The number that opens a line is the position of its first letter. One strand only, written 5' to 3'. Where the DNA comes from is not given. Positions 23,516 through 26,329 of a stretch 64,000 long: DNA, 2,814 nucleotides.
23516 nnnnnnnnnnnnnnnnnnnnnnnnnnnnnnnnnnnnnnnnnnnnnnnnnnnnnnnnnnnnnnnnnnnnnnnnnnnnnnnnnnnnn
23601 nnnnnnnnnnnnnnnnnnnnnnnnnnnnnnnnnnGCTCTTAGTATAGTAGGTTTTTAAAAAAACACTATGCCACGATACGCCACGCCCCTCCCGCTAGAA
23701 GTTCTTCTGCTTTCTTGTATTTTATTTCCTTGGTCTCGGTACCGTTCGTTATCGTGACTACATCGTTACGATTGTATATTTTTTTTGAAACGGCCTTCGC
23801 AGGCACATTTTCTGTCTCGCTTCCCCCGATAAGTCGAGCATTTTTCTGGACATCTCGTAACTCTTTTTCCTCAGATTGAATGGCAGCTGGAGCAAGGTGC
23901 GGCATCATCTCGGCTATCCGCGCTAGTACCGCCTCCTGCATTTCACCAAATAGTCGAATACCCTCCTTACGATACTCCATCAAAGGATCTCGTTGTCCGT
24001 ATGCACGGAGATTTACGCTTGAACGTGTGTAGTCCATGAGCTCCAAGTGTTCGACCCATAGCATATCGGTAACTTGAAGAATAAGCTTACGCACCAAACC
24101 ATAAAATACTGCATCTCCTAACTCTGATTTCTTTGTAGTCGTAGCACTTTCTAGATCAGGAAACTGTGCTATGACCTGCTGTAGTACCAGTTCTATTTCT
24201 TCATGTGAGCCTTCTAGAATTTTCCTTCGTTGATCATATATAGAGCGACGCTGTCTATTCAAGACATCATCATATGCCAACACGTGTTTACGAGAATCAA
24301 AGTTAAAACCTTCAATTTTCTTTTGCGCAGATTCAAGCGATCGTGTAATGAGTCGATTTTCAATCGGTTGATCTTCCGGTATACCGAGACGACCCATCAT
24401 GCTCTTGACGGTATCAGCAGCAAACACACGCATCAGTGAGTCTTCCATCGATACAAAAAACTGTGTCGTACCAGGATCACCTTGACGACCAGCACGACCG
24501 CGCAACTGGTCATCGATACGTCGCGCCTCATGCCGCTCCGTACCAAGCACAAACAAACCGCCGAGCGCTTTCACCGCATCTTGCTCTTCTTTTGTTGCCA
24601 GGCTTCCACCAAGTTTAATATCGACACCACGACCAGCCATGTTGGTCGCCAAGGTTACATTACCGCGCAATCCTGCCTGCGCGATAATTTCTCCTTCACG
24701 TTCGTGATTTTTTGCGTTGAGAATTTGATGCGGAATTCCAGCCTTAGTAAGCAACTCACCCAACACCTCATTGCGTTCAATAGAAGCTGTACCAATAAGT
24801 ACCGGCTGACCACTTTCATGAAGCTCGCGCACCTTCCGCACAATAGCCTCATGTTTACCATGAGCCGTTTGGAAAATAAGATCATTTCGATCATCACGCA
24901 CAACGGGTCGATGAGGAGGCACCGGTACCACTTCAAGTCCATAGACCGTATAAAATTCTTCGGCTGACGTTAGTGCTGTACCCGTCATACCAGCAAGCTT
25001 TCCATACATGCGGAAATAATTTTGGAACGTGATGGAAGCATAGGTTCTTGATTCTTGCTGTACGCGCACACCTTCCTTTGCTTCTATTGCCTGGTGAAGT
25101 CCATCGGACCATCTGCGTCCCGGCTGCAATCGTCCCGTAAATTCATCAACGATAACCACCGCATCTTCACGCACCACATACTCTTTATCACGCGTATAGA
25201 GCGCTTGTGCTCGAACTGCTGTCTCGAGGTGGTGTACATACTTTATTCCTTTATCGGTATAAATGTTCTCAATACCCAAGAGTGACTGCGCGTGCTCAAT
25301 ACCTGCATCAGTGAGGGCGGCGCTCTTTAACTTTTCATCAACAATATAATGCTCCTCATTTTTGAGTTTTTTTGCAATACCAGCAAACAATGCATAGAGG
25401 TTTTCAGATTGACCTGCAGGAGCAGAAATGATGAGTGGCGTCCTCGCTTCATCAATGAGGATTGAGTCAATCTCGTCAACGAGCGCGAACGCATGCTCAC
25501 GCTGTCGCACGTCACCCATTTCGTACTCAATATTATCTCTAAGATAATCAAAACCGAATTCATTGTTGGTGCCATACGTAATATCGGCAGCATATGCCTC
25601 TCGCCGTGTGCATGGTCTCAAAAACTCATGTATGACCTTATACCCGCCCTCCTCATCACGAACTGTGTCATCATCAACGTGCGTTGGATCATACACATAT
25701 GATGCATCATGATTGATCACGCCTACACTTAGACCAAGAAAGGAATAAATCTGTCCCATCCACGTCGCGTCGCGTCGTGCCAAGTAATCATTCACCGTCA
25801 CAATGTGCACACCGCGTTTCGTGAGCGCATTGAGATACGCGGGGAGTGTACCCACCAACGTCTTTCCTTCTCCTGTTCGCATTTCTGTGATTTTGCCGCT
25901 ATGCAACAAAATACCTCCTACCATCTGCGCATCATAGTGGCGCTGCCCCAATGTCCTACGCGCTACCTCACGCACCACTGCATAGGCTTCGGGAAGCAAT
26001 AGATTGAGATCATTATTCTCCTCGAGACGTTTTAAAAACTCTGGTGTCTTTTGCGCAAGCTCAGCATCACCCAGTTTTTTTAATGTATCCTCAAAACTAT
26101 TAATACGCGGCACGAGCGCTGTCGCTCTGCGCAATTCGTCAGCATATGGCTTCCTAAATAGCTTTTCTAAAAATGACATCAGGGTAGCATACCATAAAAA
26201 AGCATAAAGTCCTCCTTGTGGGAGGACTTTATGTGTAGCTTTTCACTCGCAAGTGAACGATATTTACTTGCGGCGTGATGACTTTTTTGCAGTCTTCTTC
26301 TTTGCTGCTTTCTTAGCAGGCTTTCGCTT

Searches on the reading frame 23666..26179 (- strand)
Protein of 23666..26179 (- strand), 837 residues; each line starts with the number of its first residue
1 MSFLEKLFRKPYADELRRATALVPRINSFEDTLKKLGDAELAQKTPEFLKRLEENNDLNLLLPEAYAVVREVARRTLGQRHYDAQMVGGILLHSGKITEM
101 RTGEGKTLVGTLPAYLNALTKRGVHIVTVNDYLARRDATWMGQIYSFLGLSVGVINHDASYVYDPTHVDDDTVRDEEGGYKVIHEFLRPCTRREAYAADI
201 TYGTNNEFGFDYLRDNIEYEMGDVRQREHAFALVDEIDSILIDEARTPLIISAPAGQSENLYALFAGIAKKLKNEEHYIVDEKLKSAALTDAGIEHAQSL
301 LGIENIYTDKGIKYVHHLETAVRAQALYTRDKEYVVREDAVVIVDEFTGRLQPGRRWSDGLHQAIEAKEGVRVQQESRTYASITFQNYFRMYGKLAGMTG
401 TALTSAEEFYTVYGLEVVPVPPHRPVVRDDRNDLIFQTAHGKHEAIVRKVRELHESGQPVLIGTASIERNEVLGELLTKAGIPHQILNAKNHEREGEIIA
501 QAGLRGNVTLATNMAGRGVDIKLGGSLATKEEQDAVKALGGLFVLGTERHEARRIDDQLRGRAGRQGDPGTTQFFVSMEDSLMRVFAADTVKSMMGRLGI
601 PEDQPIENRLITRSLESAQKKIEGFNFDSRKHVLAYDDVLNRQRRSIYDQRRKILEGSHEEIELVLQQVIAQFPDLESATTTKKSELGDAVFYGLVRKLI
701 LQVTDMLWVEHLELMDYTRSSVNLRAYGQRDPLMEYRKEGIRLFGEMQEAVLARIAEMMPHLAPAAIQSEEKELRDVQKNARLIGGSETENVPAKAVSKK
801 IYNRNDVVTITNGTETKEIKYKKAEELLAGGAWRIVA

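Call 27: search_protein_families(library=pfam, proteins=[window:23666-26179:-], max_evalue=0.0001)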
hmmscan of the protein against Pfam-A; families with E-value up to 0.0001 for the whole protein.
window:23666-26179:- (837 aa): 4 families
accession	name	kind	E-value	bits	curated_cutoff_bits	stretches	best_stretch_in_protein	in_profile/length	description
PF07517.20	SecA_DEAD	-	3.3e-117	391.3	24.6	1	5-409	2-289/290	SecA DEAD-like domain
PF21090.3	P-loop_SecA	-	5.4e-77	258.5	27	2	425-531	1-107/205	SecA P-loop domain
PF07516.18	SecA_SW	-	4.9e-43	148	26.7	2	605-675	1-74/200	SecA Wing and Scaffold domain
PF01043.26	SecA_PP_bind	-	2.9e-39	134.5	23.5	1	258-366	2-110/110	SecA preprotein cross-linking domain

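Call 68: list_cluster_members(proteins=[P0001, P0004, P0009, P0030, window:23666-26179:-])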
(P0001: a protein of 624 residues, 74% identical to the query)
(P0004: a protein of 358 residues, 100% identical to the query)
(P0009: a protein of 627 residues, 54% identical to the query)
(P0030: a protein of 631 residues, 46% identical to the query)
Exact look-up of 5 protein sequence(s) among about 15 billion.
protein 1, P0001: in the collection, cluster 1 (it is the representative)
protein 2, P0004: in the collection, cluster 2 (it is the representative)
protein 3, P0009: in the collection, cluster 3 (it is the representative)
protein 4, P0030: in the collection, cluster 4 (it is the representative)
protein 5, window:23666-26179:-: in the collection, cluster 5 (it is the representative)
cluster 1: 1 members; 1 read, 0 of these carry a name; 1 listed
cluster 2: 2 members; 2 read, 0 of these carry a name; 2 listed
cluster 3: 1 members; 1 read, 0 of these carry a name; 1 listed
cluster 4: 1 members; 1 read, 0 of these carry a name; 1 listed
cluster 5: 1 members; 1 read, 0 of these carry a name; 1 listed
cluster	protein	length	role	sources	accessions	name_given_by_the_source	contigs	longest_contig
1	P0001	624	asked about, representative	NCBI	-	-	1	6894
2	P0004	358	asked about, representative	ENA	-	-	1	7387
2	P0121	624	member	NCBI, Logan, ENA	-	-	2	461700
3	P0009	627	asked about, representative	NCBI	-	-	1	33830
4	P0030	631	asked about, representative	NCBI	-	-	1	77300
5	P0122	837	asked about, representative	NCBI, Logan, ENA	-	-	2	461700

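Call 82: find_homologous_proteins(query=window:23666-26179:-, max_evalue=1e-100)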
Query window:23666-26179:- (837 aa): 8000 proteins with E <= 1e-100 among 8000 candidates; the best 120 are listed.
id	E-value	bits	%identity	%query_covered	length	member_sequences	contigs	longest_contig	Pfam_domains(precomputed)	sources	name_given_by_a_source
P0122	0.0e+0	1864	100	100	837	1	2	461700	PF07517.21,PF07516.19,PF21090.4,PF01043.27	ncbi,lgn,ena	-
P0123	0.0e+0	1447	77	100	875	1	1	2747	PF07517.21,PF07516.19,PF21090.4,PF01043.27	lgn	-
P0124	0.0e+0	1443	77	100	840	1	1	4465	PF07517.21,PF07516.19,PF21090.4,PF01043.27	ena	-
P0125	0.0e+0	1442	77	100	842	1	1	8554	PF07517.21,PF07516.19,PF21090.4,PF01043.27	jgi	-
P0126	0.0e+0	1441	77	100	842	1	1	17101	PF07517.21,PF07516.19,PF21090.4,PF01043.27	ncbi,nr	ncbi:preprotein translocase subunit SecA [Patescibacteria group bacterium]|nr:preprotein translocase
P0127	0.0e+0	1432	76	100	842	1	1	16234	PF07517.21,PF07516.19,PF21090.4,PF01043.27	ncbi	-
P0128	0.0e+0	1425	76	100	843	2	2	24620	PF07517.21,PF07516.19,PF21090.4,PF01043.27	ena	-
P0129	0.0e+0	1425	76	100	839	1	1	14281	PF07517.21,PF07516.19,PF21090.4,PF01043.27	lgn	-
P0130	0.0e+0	1423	76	100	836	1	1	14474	PF07517.21,PF07516.19,PF21090.4,PF01043.27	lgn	-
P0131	0.0e+0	1417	75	100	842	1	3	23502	PF07517.21,PF07516.19,PF21090.4,PF01043.27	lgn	-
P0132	0.0e+0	1410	76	100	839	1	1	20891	PF07517.21,PF07516.19,PF21090.4,PF01043.27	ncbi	-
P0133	0.0e+0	1397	74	100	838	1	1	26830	PF07517.21,PF07516.19,PF21090.4,PF01043.27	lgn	-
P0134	0.0e+0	1390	74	100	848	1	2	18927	PF07517.21,PF07516.19,PF21090.4,PF01043.27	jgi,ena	-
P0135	0.0e+0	1362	73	100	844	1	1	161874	PF07517.21,PF07516.19,PF21090.4,PF01043.27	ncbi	-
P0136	0.0e+0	1360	73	100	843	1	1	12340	PF07517.21,PF07516.19,PF21090.4,PF01043.27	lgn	-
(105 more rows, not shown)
